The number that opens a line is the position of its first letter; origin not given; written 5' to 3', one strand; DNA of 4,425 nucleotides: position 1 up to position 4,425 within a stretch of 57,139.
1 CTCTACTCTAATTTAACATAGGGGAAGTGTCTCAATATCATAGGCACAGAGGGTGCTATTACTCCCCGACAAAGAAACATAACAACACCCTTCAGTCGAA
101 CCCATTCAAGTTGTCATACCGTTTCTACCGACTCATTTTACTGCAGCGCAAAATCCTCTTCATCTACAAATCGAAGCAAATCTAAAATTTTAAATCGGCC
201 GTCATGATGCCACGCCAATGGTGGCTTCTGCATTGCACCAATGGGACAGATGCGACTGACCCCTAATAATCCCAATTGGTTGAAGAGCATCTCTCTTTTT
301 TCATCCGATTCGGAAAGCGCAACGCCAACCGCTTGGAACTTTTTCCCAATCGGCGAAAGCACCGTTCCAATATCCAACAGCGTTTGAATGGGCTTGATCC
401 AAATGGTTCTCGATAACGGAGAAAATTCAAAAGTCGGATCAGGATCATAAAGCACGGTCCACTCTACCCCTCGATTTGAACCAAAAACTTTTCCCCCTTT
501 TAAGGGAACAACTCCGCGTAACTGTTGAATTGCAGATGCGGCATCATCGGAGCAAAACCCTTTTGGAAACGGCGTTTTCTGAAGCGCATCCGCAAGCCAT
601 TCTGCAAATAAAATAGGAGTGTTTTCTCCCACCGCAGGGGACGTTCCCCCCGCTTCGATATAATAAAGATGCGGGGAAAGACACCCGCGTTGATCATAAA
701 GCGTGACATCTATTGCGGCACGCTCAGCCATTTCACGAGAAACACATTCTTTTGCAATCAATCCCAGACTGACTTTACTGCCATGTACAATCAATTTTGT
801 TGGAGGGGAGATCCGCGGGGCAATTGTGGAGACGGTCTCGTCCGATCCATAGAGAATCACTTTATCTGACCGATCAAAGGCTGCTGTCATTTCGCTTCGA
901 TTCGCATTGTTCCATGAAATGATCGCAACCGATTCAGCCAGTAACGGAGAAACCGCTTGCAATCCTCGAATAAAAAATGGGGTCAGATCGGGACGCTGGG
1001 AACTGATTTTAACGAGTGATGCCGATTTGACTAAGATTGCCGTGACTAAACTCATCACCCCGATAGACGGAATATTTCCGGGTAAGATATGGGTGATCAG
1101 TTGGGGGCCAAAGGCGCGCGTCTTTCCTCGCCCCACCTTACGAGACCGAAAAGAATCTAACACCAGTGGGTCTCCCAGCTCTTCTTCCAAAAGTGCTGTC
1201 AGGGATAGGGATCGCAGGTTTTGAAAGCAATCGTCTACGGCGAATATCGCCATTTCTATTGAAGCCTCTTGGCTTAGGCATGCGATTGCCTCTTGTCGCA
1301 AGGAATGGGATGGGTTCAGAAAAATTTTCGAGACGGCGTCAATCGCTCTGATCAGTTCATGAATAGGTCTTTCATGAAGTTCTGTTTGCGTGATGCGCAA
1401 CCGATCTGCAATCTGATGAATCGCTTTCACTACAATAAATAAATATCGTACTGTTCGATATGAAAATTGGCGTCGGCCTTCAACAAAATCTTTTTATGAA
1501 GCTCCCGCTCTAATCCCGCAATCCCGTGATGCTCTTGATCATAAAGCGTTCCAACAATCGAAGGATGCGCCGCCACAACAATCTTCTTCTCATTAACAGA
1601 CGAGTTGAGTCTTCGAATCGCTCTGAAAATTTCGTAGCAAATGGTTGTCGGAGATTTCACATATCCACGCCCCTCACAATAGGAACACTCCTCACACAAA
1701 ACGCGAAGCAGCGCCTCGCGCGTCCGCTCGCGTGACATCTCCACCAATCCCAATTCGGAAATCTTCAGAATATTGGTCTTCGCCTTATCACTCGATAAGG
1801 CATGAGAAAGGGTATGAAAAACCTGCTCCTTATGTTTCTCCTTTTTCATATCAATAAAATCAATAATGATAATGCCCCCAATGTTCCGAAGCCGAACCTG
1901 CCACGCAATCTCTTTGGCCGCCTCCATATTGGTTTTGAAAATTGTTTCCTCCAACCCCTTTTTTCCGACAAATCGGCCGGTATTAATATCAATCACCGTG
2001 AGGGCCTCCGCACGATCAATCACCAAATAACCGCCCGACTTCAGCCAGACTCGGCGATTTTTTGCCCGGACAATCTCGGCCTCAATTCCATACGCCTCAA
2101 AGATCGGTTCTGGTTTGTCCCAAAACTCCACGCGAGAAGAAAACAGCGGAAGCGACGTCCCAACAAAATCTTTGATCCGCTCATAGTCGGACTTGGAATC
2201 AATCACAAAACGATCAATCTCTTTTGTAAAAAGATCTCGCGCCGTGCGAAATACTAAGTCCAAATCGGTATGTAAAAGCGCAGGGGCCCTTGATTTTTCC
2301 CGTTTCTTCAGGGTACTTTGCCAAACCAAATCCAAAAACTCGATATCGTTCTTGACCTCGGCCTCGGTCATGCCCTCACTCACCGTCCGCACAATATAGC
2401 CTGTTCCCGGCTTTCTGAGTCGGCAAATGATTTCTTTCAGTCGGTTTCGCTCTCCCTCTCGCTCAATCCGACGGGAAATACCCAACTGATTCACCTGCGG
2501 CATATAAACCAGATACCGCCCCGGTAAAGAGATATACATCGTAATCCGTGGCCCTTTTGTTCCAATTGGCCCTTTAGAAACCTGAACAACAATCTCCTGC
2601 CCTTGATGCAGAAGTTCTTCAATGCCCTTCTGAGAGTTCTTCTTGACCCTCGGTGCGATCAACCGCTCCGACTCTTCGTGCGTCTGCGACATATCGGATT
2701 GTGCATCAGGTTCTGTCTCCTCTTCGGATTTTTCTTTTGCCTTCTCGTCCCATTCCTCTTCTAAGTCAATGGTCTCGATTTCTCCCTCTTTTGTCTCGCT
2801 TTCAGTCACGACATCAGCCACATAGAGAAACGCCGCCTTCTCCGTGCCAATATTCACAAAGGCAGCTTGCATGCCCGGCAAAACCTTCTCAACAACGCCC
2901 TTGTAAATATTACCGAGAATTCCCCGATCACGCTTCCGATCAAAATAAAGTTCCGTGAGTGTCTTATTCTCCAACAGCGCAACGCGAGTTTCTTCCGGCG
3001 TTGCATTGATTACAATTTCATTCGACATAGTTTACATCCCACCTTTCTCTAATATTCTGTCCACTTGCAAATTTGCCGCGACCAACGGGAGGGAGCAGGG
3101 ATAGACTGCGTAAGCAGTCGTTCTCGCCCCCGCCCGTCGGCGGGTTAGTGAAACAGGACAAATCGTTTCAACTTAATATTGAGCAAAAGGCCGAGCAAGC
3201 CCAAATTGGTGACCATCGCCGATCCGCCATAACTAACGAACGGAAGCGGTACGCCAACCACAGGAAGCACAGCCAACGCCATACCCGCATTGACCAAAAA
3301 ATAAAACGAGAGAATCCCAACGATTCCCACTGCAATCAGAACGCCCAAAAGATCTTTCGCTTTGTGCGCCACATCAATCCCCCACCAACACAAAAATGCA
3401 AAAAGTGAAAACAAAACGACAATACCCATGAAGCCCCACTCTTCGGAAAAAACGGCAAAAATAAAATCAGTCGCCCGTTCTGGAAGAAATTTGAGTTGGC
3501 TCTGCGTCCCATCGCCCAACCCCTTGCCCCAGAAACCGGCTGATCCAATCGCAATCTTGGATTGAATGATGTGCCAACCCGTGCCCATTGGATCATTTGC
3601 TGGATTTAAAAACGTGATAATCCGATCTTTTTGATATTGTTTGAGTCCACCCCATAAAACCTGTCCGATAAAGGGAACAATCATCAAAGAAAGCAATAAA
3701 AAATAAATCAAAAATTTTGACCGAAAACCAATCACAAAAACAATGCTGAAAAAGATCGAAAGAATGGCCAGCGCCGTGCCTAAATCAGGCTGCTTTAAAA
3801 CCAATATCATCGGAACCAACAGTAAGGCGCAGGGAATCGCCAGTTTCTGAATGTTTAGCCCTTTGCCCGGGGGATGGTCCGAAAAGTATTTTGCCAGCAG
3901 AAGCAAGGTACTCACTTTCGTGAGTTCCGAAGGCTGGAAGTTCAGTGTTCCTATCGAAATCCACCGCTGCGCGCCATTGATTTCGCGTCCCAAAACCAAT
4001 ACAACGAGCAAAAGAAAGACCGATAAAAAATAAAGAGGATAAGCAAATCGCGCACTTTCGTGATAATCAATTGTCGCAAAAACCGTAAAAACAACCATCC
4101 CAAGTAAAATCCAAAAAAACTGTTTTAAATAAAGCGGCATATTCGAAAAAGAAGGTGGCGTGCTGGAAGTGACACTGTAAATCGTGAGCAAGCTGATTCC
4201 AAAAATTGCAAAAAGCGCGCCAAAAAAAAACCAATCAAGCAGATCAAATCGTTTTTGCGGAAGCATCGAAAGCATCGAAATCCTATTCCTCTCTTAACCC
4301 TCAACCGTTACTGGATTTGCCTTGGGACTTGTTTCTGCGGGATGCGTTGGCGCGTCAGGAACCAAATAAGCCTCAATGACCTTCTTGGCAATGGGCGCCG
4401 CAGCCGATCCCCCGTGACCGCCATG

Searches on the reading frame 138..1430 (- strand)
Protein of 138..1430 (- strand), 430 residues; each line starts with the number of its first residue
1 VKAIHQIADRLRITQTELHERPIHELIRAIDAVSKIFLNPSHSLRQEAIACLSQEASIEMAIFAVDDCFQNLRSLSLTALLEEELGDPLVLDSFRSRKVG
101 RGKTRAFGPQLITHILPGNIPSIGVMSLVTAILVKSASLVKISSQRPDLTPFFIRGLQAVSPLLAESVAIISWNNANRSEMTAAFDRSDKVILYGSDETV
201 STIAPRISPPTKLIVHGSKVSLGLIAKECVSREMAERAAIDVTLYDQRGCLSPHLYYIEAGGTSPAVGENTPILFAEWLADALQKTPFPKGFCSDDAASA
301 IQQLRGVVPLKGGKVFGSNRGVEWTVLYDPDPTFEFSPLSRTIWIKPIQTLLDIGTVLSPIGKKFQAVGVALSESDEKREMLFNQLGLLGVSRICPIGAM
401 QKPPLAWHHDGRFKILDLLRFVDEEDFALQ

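Call 95: search_protein_families(library=pfam, proteins=[window:138-1430:-], max_evalue=0.0001)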
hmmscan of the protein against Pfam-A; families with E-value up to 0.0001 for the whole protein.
window:138-1430:- (430 aa): 1 family
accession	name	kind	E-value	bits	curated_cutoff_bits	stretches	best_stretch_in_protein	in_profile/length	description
PF05893.19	LuxC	-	1.2e-67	229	21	1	19-420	2-400/401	Acyl-CoA reductase (LuxC)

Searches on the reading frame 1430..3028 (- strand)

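Call 95: search_protein_families(library=pfam, proteins=[window:1430-3028:-], max_evalue=0.0001)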
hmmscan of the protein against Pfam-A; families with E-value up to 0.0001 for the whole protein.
window:1430-3028:- (532 aa): 2 families
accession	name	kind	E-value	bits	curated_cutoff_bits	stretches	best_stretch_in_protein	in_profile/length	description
PF10150.14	RNase_E_G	-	4.6e-105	351.3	25.5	1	167-436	1-270/270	Ribonuclease E/G family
PF20833.2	RNase_E_G_Thio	-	3.4e-11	43.6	26.8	1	448-529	2-83/86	RNase E/G, Thioredoxin-like domain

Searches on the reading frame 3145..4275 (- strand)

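Call 95: search_protein_families(library=pfam, proteins=[window:3145-4275:-], max_evalue=0.0001)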
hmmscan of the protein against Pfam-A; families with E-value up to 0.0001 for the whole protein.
window:3145-4275:- (376 aa): 1 family
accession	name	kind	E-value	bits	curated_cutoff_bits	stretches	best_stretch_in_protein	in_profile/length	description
PF01098.24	FTSW_RODA_SPOVE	-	7.7e-99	331.5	26.4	1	21-369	8-352/356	Cell cycle protein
